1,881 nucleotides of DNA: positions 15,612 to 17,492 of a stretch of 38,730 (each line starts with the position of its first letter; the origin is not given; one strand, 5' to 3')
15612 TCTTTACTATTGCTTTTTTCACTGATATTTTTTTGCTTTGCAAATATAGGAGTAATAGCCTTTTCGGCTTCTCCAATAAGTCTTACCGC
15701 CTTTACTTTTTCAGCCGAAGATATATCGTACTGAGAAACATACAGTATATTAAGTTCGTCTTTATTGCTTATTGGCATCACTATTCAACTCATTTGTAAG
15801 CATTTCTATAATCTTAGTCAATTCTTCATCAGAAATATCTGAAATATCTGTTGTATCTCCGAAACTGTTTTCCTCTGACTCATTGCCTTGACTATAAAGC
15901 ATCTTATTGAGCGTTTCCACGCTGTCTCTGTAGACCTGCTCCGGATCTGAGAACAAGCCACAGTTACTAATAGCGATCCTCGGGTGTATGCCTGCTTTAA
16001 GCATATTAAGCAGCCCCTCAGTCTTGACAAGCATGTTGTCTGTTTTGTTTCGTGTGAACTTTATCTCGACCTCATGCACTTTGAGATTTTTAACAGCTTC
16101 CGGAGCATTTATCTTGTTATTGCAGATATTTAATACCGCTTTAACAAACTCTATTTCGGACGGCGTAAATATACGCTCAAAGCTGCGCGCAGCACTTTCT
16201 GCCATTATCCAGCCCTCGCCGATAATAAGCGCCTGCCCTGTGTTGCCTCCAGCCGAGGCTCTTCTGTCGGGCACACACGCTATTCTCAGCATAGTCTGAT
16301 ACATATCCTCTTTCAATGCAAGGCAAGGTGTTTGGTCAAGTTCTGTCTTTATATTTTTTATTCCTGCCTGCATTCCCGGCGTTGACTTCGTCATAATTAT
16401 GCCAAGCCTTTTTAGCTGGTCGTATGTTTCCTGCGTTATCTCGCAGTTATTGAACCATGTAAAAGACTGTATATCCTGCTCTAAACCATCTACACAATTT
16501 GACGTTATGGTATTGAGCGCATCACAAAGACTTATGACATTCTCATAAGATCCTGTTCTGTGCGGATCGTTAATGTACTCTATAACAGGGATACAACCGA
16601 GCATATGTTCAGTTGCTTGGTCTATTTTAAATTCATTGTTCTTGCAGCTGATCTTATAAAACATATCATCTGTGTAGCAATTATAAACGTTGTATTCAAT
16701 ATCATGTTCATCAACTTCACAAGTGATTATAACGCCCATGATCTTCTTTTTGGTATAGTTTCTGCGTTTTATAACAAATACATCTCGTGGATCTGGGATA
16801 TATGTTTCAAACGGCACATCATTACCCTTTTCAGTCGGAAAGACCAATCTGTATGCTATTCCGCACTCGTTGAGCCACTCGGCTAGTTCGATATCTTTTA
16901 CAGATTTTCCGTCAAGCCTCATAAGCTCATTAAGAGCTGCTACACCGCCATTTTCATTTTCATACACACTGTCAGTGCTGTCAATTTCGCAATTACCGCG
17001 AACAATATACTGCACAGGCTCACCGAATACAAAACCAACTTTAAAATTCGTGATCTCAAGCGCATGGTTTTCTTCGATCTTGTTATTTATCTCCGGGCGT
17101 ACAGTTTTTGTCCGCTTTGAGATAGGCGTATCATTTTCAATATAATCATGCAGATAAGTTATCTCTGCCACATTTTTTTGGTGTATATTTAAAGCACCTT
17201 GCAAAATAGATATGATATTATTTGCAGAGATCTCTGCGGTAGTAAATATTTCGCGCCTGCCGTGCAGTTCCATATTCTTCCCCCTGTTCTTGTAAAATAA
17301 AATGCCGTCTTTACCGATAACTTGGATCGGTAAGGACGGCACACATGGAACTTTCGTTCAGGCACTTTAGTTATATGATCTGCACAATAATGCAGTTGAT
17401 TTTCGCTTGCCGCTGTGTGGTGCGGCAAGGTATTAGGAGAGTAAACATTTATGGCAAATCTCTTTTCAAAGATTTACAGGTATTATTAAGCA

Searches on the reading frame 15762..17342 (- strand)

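Call 72: search_protein_families(library=pfam, proteins=[window:15762-17342:-], max_evalue=0.01)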
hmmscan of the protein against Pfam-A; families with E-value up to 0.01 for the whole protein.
window:15762-17342:- (526 aa): 1 family
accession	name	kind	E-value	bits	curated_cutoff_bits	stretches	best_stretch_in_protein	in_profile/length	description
PF05133.19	SPP1_portal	-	9.3e-57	193.3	25.5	1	51-470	5-402/416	Phage portal protein, SPP1 Gp6-like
